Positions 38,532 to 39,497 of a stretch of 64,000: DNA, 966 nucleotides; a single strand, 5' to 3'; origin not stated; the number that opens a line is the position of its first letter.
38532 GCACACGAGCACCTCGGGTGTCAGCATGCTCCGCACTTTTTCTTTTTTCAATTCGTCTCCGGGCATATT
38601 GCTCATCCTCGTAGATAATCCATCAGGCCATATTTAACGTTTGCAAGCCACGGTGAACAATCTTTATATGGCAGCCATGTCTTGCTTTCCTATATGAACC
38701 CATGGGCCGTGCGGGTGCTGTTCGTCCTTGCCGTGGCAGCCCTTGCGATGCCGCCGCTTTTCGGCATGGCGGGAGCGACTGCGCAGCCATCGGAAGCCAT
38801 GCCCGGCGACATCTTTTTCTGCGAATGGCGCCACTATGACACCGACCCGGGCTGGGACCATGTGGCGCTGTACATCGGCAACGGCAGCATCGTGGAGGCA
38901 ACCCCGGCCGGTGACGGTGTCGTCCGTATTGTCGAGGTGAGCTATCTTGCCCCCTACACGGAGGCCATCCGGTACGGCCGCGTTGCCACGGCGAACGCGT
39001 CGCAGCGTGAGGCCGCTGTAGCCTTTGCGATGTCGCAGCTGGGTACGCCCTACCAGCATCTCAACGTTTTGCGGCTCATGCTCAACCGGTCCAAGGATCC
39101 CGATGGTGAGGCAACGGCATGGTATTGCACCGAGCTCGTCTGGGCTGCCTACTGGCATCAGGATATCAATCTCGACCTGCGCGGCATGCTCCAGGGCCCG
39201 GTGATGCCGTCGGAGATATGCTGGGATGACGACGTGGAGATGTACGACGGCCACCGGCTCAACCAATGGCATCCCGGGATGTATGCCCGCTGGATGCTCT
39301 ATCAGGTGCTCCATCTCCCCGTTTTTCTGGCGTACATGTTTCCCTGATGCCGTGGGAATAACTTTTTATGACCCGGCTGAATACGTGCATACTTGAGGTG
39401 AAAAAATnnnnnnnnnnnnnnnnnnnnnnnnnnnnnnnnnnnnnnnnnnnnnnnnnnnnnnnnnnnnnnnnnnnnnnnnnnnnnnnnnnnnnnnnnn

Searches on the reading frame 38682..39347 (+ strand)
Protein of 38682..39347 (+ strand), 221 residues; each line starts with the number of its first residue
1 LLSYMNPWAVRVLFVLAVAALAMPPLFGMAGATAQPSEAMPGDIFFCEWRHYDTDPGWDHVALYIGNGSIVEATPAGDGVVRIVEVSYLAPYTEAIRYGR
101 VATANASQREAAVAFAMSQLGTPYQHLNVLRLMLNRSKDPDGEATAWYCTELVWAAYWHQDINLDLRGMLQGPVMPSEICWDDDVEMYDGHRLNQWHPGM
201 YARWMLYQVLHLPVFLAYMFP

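Call 59: search_protein_families(library=pfam, proteins=[window:38682-39347:+], max_evalue=0.001)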
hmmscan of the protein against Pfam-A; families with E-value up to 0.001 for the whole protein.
window:38682-39347:+ (221 aa): 2 families
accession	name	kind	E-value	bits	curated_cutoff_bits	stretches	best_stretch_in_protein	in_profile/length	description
PF05708.18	Peptidase_C92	-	4.1e-08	33.9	27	1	42-170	5-131/166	Permuted papain-like amidase enzyme, YaeF/YiiX, C92 family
PF00877.26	NLPC_P60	-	7.1e-05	23.2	23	1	34-81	46-87/105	NlpC/P60 family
